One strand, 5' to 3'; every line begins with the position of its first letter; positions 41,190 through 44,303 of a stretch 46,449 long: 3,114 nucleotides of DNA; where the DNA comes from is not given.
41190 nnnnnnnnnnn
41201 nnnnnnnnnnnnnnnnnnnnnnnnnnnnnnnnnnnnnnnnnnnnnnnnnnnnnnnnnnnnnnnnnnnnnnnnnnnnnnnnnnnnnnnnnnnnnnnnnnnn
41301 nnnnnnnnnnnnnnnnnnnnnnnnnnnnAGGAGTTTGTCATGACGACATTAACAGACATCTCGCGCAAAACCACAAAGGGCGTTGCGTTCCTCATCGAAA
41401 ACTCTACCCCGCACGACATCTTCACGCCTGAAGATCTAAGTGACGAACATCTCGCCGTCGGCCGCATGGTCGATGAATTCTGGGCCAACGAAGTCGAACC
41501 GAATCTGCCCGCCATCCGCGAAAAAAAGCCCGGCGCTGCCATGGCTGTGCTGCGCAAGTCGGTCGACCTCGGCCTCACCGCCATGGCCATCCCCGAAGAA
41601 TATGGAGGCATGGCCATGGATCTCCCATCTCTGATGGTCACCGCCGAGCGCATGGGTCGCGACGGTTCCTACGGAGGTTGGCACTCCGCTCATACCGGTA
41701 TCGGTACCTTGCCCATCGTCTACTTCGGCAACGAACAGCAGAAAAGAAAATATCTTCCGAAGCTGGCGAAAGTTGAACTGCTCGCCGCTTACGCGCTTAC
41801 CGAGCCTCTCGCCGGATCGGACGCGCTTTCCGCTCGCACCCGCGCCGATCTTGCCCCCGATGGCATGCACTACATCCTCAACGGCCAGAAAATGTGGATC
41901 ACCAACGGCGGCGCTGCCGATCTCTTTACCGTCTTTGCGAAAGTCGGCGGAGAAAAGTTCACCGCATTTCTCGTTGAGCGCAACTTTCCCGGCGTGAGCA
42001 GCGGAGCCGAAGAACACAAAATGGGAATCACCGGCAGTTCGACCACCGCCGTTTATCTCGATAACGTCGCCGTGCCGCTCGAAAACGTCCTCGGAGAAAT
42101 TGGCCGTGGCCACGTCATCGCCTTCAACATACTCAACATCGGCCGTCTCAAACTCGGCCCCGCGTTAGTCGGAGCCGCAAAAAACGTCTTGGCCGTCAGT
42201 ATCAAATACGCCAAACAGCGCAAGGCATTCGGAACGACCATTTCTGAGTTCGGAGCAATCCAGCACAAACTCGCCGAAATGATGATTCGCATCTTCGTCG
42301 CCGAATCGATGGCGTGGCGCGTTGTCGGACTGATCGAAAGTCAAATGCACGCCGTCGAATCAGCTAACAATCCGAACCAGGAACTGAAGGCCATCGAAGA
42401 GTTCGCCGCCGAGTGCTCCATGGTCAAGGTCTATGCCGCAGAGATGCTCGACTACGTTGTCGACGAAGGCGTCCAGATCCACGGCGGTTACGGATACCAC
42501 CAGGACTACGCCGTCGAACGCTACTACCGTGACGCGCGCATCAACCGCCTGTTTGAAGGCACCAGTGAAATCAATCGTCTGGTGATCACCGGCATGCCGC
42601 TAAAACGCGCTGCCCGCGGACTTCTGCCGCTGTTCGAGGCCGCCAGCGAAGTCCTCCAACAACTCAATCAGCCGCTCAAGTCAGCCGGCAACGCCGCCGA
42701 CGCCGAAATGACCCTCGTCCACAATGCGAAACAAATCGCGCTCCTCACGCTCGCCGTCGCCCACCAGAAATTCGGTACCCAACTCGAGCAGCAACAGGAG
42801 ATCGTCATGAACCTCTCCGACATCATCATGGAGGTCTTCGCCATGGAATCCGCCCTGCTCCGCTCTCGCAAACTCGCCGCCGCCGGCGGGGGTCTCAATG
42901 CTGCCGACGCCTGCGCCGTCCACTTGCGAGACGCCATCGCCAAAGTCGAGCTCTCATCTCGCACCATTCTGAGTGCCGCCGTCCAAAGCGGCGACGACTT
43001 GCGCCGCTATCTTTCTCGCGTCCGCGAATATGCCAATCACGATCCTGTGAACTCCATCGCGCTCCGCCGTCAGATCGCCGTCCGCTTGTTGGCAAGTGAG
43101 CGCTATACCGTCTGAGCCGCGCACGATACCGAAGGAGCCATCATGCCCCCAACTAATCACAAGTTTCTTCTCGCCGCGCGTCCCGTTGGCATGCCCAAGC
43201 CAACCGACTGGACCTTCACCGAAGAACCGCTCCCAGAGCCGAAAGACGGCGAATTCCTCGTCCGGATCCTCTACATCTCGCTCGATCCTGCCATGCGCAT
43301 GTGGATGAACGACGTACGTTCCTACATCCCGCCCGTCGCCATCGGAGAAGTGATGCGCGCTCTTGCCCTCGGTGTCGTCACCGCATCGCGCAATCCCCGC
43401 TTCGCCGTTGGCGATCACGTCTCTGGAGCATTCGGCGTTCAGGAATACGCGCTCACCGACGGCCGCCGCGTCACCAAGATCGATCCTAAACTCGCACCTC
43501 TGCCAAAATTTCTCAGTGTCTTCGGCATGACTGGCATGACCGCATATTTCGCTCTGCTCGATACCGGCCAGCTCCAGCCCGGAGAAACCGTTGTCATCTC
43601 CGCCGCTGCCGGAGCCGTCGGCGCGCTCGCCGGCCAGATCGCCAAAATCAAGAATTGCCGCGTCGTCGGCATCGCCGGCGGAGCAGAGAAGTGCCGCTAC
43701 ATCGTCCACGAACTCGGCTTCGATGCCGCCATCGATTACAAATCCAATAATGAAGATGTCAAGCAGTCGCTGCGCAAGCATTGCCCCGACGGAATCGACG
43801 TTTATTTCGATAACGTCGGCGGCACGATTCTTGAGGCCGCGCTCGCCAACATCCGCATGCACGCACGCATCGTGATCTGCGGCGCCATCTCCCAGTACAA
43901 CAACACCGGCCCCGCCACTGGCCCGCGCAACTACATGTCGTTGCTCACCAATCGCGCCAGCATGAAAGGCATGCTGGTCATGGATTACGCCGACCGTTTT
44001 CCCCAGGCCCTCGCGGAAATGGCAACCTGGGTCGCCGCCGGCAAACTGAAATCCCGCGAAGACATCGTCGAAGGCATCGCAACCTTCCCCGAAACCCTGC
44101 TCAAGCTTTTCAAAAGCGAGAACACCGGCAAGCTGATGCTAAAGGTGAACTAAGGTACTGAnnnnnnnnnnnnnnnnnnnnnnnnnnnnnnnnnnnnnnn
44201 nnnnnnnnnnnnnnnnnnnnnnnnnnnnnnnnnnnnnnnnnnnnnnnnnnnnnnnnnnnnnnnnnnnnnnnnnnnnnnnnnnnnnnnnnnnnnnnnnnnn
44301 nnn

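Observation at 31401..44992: TetR-led 12-gene array: beta-oxidation core plus kinase, phosphatase, enone reductase, ADH, SDR and hydrolase; candidate catabolon for 4-hydroxy/4-oxo lipids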

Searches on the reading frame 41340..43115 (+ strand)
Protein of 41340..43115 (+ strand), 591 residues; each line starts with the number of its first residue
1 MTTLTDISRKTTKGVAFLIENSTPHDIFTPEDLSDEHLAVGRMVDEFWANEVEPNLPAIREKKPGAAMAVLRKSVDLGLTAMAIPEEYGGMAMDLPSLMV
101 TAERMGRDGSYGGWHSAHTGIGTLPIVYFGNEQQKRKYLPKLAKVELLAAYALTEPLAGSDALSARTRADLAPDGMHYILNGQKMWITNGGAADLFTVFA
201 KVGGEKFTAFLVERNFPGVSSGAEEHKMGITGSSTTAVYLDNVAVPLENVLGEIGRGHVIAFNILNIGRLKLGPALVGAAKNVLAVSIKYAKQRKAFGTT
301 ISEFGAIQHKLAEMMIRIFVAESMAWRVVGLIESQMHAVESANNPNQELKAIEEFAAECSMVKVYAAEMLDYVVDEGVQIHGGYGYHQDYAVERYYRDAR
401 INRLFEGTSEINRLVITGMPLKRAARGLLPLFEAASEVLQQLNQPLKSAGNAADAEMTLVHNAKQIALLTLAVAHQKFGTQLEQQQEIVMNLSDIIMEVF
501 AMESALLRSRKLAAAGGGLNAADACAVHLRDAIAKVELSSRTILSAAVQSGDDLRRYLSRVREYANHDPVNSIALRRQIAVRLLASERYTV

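Call 4: search_protein_families(library=pfam, proteins=[window:41340-43115:+])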
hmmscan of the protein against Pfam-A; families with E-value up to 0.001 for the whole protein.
window:41340-43115:+ (591 aa): 6 families
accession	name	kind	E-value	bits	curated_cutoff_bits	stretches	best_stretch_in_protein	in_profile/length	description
PF00441.29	Acyl-CoA_dh_1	-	3.1e-38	131.7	22.4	1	255-416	1-145/150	Acyl-CoA dehydrogenase, C-terminal domain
PF21263.2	Acyl-CoA-dh_C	-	5.3e-26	91.2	27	1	462-562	1-95/96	Acyl-CoA dehydrogenase, C-terminal domain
PF02771.21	Acyl-CoA_dh_N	-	3e-25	89.2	22.9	1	34-145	1-112/113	Acyl-CoA dehydrogenase, N-terminal domain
PF02770.24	Acyl-CoA_dh_M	-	1.9e-22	79.7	33.3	1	150-243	1-97/97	Acyl-CoA dehydrogenase, middle domain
PF08028.16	Acyl-CoA_dh_2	-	1.5e-17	64.5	22.7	1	273-409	4-133/134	Acyl-CoA dehydrogenase, C-terminal domain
PF22924.1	ACOX_C_alpha1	-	1.2e-08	35.4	27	1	269-409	8-157/169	Acyl-CoA oxidase, C-alpha1 domain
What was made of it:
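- On Bacillus-type FadE acyl-CoA dehydrogenase (NCBIfam NF058590): 41340-43115: Pfam Acyl-CoA-dh_C, 91 bits (call 4).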

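Call 7: search_protein_families(library=ncbifam, proteins=[window:41340-43115:+], max_evalue=0.00001)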
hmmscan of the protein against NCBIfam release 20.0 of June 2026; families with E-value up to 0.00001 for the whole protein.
window:41340-43115:+ (591 aa): 22 families
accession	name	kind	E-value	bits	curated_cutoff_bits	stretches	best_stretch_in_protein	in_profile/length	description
NF058590.1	AcCoDHFadEBacil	equivalog_domain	5.1e-225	748.4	600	1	13-591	1-586/586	acyl-CoA dehydrogenase FadE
NF042972.1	AcrlCoAredClosAcrC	equivalog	1.5e-82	277.3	640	1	32-417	4-373/378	acryloyl-CoA reductase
NF043006.1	CyhCrbnylCoADH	equivalog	4.4e-63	213.6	650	1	74-417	44-372/380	cyclohexane-1-carbonyl-CoA dehydrogenase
NF045552.1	GlutCoADH_Des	equivalog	1.2e-60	205.8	470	1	32-417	4-376/387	glutaryl-CoA dehydrogenase Acd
NF045652.1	ProlPCPDhRedW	equivalog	2.4e-58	197.8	650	1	72-414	38-367/376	L-prolyl-[peptidyl-carrier protein] dehydrogenase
NF053553.1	prodigi_MBC_PigA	equivalog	5.9e-54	183.6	500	1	66-417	37-376/381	prodigiosin MBC biosynthesis dehydrogenase PigA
NF008997.0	PRK12341.1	equivalog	2e-49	168.6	537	1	72-412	44-368/382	acyl-CoA dehydrogenase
NF042439.1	SulpropCoADesulf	equivalog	7.5e-47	159.9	600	1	71-421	30-371/379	3-sulfinopropanoyl-CoA desulfinase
NF002885.1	PRK03354.1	equivalog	4.6e-41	141.1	540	1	73-417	45-370/378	crotonobetainyl-CoA dehydrogenase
NF052270.1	Staph_DH_FadE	equivalog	7.5e-41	140.2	600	1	108-417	99-390/400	acyl-CoA dehydrogenase FadE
TIGR03207.1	cyc_hxne_CoA_dh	equivalog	2.2e-33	115.5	575.35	1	34-417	2-368/372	cyclohexanecarboxyl-CoA dehydrogenase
NF007000.1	PRK09463.1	subfamily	1.7e-22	79.6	600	1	78-436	86-451/726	acyl-CoA dehydrogenase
TIGR03204.1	pimC_large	equivalog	8.4e-21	74.3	623.85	1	125-338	98-309/395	pimeloyl-CoA dehydrogenase large subunit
TIGR03203.1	pimD_small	equivalog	3e-19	69.4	652.7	1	61-403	33-360/378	pimeloyl-CoA dehydrogenase small subunit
NF009586.0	PRK13026.1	subfamily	1.1e-16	60.3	608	1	126-411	171-460/777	acyl-CoA dehydrogenase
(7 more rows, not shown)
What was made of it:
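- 41340..43115 (+): VLCAD-like, Bacillus-type FadE acyl-CoA dehydrogenase. It is an ordinary beta-oxidation dehydrogenase, not the phosphate-eliminating enzyme. NCBIfam NF058590 (FadE), 748 bits against a cut-off of 600 (call 7).
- On Bacillus-type FadE acyl-CoA dehydrogenase (NCBIfam NF058590): 41340-43115: 748.4 bits against a cut-off of 600, residues 13-591 (call 7).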

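Call 11: search_solved_structures(query=window:41340-43115:+, max_evalue=1e-20, show_alignments=1)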
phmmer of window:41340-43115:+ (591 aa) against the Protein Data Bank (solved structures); distinct sequences matched with E-value up to 1e-20: 75 (the best 60 are shown).
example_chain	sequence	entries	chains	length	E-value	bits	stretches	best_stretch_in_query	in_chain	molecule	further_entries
3owa_A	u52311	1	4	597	1.2e-167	562.1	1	11-591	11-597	Acyl-CoA dehydrogenase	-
2z1q_A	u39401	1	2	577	2e-165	554.9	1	10-589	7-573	Acyl-CoA dehydrogenase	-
8phe_A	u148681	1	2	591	2.7e-85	290.4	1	38-458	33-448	Complex I assembly factor ACAD9, mitochondrial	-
8phf_A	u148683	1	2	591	7.5e-85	288.9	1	38-458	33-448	Complex I assembly factor ACAD9, mitochondrial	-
5lnx_A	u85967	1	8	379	2.6e-73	250.8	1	35-417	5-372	Acyl-CoA dehydrogenase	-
3b96_A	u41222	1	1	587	8.1e-73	249.2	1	75-417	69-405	Very long-chain specific acyl-CoA dehydrogenase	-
7s7g_A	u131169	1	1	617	9.8e-73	249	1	75-417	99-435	Very long-chain specific acyl-CoA dehydrogenase, mitochondrial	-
2uxw_A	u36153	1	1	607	1.1e-72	248.8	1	75-417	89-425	VERY-LONG-CHAIN SPECIFIC ACYL-COA DEHYDROGENASE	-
8ca1_B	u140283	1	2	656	1.7e-71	244.8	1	69-417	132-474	Very long-chain specific acyl-CoA dehydrogenase, mitochondrial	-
5ol2_C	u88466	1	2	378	6.4e-71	243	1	43-422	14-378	Acyl-CoA dehydrogenase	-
4u83_A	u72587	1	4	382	3.3e-65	224.1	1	47-417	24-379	Acyl-CoA dehydrogenase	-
2dvl_A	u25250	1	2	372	1.2e-64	222.3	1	66-417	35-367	Acyl-CoA dehydrogenase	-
9w60_A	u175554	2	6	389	1.2e-62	215.7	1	33-422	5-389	Butyryl CoA dehydrogenase apo protein | Butyryl CoA Dehydrogenase with FAD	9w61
3pfd_A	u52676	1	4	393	1.4e-62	215.4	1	32-417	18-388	Acyl-CoA dehydrogenase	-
4l1f_A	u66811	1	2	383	8.3e-62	212.9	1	60-418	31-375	Acyl-CoA dehydrogenase domain protein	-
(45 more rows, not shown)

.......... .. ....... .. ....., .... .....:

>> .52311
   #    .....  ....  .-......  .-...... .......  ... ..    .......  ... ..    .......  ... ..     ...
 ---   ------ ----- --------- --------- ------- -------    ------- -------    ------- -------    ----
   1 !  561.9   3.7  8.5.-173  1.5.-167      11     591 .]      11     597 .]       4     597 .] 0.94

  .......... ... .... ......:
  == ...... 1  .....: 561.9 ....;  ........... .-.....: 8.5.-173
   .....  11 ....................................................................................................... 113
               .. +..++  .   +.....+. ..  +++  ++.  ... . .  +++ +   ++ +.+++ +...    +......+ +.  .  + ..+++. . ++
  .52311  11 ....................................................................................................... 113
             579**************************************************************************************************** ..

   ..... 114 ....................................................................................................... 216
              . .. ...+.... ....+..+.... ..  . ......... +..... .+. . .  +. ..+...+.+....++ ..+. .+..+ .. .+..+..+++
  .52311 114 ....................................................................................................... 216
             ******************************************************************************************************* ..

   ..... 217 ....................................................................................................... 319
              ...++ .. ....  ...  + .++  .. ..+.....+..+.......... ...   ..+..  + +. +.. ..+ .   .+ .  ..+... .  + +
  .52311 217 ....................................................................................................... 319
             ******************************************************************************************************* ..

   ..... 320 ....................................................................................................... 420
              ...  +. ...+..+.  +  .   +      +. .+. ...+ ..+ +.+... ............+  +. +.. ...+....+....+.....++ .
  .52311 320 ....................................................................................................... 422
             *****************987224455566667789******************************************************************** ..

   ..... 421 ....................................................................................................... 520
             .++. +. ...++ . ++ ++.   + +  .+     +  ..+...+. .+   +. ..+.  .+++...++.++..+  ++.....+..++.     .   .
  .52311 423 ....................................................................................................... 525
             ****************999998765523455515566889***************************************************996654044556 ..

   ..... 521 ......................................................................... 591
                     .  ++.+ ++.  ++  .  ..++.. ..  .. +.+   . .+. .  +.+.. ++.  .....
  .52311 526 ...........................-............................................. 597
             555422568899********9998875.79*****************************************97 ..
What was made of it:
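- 41340..43115 (+): Best PDB matches are 3owa and 2z1q (call 11).
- On LvaC / ACAD10-11-type phosphate-eliminating ACAD: tested on the array's ACAD, 41340-43115: The corresponding segment reads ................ (call 11). The best matches are 3owa and 2z1q, then ACAD9 and VLCAD (call 11).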

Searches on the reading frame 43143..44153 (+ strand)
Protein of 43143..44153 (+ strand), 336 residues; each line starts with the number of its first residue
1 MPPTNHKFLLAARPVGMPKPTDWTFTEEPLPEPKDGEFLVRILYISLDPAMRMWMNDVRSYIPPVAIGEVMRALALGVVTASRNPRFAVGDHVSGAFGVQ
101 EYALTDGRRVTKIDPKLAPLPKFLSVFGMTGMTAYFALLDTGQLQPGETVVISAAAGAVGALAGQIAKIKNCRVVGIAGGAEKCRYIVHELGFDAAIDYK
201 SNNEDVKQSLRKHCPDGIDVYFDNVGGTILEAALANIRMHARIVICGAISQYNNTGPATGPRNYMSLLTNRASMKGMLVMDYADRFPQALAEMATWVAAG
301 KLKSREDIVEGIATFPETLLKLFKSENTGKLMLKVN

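Call 5: search_protein_families(library=pfam, proteins=[window:43143-44153:+])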
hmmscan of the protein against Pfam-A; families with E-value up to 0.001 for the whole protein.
window:43143-44153:+ (336 aa): 3 families
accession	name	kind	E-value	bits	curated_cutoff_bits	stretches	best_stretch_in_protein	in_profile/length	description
PF16884.10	ADH_N_2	-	1.5e-39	134.7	31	1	7-113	2-108/108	N-terminal domain of oxidoreductase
PF00107.32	ADH_zinc_N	-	9.3e-22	77.8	31.8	1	158-294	1-128/129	Zinc-binding dehydrogenase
PF13602.12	ADH_zinc_N_2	-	1.5e-10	42.6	27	1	191-332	1-133/134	Zinc-binding dehydrogenase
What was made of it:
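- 43143..44153 (+): CurA/PTGR1-type NADPH enone (alkenal/one) reductase; accessory. Pfam ADH_N_2 + ADH_zinc_N (call 5).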

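Call 56: search_protein_families(library=ncbifam, proteins=[window:43143-44153:+], max_evalue=1e-10)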
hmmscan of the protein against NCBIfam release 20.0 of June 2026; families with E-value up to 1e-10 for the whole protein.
window:43143-44153:+ (336 aa): 8 families
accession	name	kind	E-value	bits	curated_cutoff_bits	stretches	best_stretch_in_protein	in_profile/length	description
NF058644.1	CurcmRedCuraProt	equivalog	3.8e-114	381.3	440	1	7-336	2-334/336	NADPH-dependent curcumin/dihydrocurcumin reductase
TIGR02825.1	B4_12hDH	equivalog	2e-67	228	579.85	1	13-332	11-325/327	leukotriene B4 12-hydroxydehydrogenase/15-oxo-prostaglandin 13-reductase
TIGR02824.1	quinone_pig3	subfamily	2.9e-24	85.6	296.8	1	24-334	16-324/325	putative NAD(P)H quinone oxidoreductase, PIG3 family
NF008024.0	PRK10754.1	subfamily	7.9e-14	51.4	348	1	129-303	123-293/327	NADPH:quinone reductase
TIGR02823.1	oxido_YhdH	subfamily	1.6e-13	50.2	297.25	1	76-251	65-246/324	acrylyl-CoA reductase family protein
NF010344.0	PRK13771.1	subfamily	1e-12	47.7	349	1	87-334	108-332/334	putative alcohol dehydrogenase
NF041172.1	AcrlCoa_red_Thmprot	equivalog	1.7e-12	46.9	500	1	139-251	155-260/334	acryloyl-CoA reductase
NF041183.1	Pks2_ls1_myc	equivalog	1.8e-12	45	2400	1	77-335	1472-1729/2086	sulfolipid-1 biosynthesis phthioceranic/hydroxyphthioceranic acid synthase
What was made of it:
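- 43143..44153 (+): Nearest NCBIfam model is CurA, 381 bits against a cut-off of 440 (call 56).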
